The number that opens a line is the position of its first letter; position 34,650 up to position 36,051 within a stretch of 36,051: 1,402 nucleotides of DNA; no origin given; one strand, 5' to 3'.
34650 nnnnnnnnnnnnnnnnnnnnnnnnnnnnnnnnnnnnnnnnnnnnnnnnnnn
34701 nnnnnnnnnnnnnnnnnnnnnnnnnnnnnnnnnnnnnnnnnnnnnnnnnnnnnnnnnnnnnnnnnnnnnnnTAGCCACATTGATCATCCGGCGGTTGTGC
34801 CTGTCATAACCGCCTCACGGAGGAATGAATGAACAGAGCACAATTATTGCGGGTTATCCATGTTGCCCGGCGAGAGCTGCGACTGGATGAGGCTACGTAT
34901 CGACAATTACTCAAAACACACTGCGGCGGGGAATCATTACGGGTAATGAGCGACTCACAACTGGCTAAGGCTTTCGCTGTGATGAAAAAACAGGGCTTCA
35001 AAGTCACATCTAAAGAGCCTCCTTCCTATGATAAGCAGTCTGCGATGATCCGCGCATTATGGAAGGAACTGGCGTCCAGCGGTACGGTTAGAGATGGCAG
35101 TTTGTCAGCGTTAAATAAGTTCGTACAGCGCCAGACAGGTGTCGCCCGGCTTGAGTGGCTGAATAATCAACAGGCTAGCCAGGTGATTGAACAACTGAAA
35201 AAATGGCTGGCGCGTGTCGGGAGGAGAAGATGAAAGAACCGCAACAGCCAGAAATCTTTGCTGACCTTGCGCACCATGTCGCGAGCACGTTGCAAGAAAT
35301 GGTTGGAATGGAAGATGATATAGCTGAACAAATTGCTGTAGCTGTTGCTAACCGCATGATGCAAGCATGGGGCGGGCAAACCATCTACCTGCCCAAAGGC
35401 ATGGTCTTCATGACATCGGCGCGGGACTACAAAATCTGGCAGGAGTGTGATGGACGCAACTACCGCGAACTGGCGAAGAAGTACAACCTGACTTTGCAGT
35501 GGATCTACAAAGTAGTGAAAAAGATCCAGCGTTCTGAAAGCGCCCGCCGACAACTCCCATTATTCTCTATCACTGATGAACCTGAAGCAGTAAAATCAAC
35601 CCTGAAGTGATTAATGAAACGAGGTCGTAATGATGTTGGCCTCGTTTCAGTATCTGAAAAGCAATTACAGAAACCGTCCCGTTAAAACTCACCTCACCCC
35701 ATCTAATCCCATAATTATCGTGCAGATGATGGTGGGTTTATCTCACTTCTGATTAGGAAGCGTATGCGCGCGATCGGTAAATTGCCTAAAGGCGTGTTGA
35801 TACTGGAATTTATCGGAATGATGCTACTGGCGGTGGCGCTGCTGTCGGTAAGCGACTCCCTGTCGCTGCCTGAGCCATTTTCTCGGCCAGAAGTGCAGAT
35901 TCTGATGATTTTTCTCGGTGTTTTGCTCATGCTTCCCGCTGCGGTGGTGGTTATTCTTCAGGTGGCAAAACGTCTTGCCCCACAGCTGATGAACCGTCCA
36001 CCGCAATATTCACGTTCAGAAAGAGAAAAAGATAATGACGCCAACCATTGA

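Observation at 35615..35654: Right prophage boundary: 10-bp-arm inverted repeat ending in CA, immediately after mor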

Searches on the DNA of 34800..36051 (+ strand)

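Call 5: search_dna_similar(query=window:35400-36051:+, collection=ecoli_genomes, mode=near, max_rows=30, rows=spread)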
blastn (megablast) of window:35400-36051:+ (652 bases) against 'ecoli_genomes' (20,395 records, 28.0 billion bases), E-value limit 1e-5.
Records with a match: 5415; places in all: 5426; records where one place covers at least 80% of the query: 2.
Genomes with a match: 5413 of 5426; with a place that covers at least 80% of the query: 2. Places per genome that has any: lowest 1, median 1, highest 3. On chromosomes: 5419 places; on plasmids: 7.
Best place of each record, by identity: >=99% 2870; 95-99% 2517; 90-95% 28.
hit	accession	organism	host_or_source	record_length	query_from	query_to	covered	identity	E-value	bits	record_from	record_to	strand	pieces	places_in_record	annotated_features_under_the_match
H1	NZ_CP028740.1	Escherichia coli strain A35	Rattus lutreola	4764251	1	652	100%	100.0%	0e+0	1205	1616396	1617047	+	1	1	ybjC: DUF1418 family protein | Mor transcription activator family protein | nfsA: nitroreductase NfsA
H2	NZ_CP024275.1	Escherichia coli O6:H16 strain M9682-C1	missing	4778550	357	652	45%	100.0%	2e-152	547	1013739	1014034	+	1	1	ybjC: DUF1418 family protein | nfsA: nitroreductase NfsA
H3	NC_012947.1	Escherichia coli 'BL21-Gold(DE3)pLysS AG' strain ...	-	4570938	357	652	45%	100.0%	2e-152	547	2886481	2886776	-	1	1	ybjC: DUF1418 family protein | nfsA: nitroreductase NfsA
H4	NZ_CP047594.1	Escherichia coli strain LD27-1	feces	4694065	357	652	45%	100.0%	2e-152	547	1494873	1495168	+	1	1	ybjC: DUF1418 family protein | nfsA: nitroreductase NfsA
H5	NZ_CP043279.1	Escherichia coli strain WCHEC025157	Homo sapiens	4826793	357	652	45%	100.0%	2e-152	547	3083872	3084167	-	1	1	ybjC: DUF1418 family protein | nfsA: nitroreductase NfsA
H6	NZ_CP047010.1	Escherichia coli strain 19-5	swine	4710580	357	652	45%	100.0%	2e-152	547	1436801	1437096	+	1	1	ybjC: DUF1418 family protein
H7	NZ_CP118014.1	Escherichia coli strain B-766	Homo sapiens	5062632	357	652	45%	100.0%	2e-152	547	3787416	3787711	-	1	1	ybjC: DUF1418 family protein | nfsA: nitroreductase NfsA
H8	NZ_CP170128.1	Escherichia coli strain C122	not applicable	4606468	357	652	45%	100.0%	2e-152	547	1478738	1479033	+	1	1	ybjC: DUF1418 family protein | nfsA: nitroreductase NfsA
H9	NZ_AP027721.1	Escherichia coli strain TBU0218_11-3CC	Homo sapiens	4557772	357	652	45%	100.0%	2e-152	547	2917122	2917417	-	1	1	ybjC: DUF1418 family protein | nfsA: nitroreductase NfsA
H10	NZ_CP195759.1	Escherichia coli strain JCKP02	yak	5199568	357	652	45%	100.0%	2e-152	547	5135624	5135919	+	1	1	ybjC: DUF1418 family protein | nfsA: nitroreductase NfsA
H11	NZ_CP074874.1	Escherichia coli strain 2011C_4037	Homo sapiens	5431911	357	652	45%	100.0%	2e-152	547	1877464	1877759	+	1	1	ybjC: DUF1418 family protein | nfsA: nitroreductase NfsA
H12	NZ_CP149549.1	Escherichia coli strain 1802D011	Sus scrofa domesticus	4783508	357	652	45%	100.0%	2e-152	547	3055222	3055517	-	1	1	ybjC: DUF1418 family protein | nfsA: nitroreductase NfsA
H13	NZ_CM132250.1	Escherichia coli strain 23AR1101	Homo sapiens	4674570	357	652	45%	100.0%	2e-152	547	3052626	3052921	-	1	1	ybjC: DUF1418 family protein | nfsA: nitroreductase NfsA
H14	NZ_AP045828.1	Escherichia coli strain 23CRST014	Homo sapiens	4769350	357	652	45%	100.0%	2e-152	547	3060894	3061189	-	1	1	ybjC: DUF1418 family protein | nfsA: nitroreductase NfsA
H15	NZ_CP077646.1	Escherichia coli strain ST866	Homo sapiens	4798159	357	652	45%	99.7%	1e-150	542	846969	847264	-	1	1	ybjC: DUF1418 family protein | nfsA: nitroreductase NfsA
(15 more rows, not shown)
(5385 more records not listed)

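Call 14: search_dna_similar(query=window:35450-35755:+, collection=ecoli_genomes, mode=distant, max_rows=40)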
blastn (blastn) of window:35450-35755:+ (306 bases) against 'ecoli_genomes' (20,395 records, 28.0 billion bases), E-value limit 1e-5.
Records with a match: 2; places in all: 2; records where one place covers at least 80% of the query: 2.
Genomes with a match: 2 of 5426; with a place that covers at least 80% of the query: 2. Places per genome that has any: lowest 1, median 1, highest 1. On chromosomes: 2 places; on plasmids: 0.
Best place of each record, by identity: >=99% 2.
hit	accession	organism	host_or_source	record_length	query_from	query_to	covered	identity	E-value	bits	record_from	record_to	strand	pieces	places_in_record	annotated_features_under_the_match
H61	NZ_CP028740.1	Escherichia coli strain A35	Rattus lutreola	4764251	1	306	100%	100.0%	2e-154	553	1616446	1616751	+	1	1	Mor transcription activator family protein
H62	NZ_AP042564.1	Escherichia coli strain OkiPb01694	bovine feces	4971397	1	306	100%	100.0%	2e-154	553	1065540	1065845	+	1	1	Mor transcription activator family protein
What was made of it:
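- On Host repetitive element (REP-like) or host sequence: The region 35450-35755 is found in only 2 of 5426 complete E. coli genomes, both carrying this prophage at ybjC (call 14).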

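Call 15: search_dna_similar(query=window:34800-35755:+, collection=phages, mode=distant, max_rows=30)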
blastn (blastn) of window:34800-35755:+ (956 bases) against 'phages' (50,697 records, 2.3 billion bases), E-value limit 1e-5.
Records with a match: 5; places in all: 5; records where one place covers at least 80% of the query: 0.
Best place of each record, by identity: 60-80% 5.
By first word of the organism name: Salmonella 2; Escherichia 2; Klebsiella 1.
By host as written in the record: Homo sapiens 1; Salmonella enterica subsp. enterica serovar Kentucky 1; - 1; Escherichia coli (uropathogenic) 1; Klebsiella pneumoniae 1.
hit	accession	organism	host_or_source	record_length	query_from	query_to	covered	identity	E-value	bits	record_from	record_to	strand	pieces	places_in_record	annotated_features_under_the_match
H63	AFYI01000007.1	Salmonella enterica subsp. enterica serovar Infantis str. ...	Homo sapiens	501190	546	720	18%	72.2%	1e-11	78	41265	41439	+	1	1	Mor transcription activator family protein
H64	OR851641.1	Salmonella phage S.Kent 1-2-1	Salmonella enterica subsp. enterica ...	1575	546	720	18%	71.2%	5e-11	76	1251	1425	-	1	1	record has no annotation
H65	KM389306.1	Escherichia phage Phi06_2974 B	-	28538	524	675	16%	70.1%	2e-8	66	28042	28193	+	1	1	record has no annotation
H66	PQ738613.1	Escherichia phage PhiKM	Escherichia coli (uropathogenic)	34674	524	675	16%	70.1%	1e-6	62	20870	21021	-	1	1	positive regulator of late transcription protein C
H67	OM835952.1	Klebsiella phage KP12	Klebsiella pneumoniae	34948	542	675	14%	72.8%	2e-10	74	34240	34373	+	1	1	DNA-binding protein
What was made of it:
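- Tried and rejected: The phage collection had no close DNA relatives (call 15).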

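Call 16: get_annotated_region(hit=H62, flank=1500)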
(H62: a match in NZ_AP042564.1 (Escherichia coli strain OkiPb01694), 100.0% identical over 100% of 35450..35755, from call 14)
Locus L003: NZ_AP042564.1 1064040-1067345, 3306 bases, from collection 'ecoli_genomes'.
description: Escherichia coli strain OkiPb01694 chromosome, complete genome
organism: Escherichia coli strain OkiPb01694 (NCBI taxid 562)
replicon: chromosome; assembly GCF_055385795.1
host: -; source: bovine feces; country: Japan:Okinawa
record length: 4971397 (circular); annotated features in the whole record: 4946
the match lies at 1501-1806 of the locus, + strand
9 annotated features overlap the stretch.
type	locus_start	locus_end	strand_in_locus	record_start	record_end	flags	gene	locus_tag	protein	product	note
CDS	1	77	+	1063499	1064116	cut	-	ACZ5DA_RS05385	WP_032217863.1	DUF3164 family protein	-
CDS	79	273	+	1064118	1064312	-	-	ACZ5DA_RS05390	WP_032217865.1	hypothetical protein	-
CDS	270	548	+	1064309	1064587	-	-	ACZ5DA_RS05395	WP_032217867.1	nucleoside triphosphate pyrophosphohydrolase family protein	-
CDS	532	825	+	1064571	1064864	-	-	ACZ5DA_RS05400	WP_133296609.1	hypothetical protein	-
CDS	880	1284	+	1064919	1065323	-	-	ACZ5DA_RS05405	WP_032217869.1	gp16 family protein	-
CDS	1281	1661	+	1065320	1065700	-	-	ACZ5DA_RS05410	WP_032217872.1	Mor transcription activator family protein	-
CDS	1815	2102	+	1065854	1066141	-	ybjC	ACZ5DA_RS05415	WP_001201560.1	DUF1418 family protein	-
CDS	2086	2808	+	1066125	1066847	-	nfsA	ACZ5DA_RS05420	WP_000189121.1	nitroreductase NfsA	-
CDS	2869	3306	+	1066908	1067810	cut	rimK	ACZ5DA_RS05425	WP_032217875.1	30S ribosomal protein S6--L-glutamate ligase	-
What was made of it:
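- Tried and rejected: That was not an independent junction (calls 14, 16).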

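Call 17: get_annotated_region(hit=H67, flank=1500)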
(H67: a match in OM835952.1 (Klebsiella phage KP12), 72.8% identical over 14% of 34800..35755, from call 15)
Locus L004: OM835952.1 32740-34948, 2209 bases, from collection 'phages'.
description: Klebsiella phage KP12 clone KP12_2, partial sequence.
organism: Klebsiella phage KP12 (NCBI taxid 2923374)
taxonomy: Viruses; Duplodnaviria; Heunggongvirae; Uroviricota; Caudoviricetes; Vequintavirinae
host: Klebsiella pneumoniae; source: sewage; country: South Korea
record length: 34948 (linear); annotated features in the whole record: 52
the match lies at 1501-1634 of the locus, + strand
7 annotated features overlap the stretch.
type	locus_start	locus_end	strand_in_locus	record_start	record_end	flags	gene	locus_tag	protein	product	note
CDS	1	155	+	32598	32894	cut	-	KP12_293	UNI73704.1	hypothetical protein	KP12.peg.293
CDS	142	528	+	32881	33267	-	-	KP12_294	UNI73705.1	hypothetical protein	KP12.peg.294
CDS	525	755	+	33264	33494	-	-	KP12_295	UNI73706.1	hypothetical protein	corresponds to STY1594 from Accession AL513382: Salmonella typhi CT18; KP12.peg.295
CDS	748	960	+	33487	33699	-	-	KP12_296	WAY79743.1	hypothetical protein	KP12.peg.296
CDS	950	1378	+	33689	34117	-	-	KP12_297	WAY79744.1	hypothetical protein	KP12.peg.297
CDS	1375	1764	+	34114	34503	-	-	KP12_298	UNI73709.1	DNA-binding protein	DNA-binding protein rdgB; KP12.peg.298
CDS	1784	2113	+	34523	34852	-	-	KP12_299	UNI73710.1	hypothetical protein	KP12.peg.299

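Call 35: search_rna_families(source=window, start=35400, end=36051, threshold=evalue, max_evalue=10)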
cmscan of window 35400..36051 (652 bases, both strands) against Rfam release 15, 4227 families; matches with E-value up to 10: 0.
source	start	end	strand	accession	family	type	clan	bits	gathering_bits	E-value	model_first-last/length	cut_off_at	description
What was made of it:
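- On Curated RNA families (Rfam 15): No match with an E-value up to 10 in 35400-36051 (call 35).
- Tried and rejected: Rfam gave nothing (call 35).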
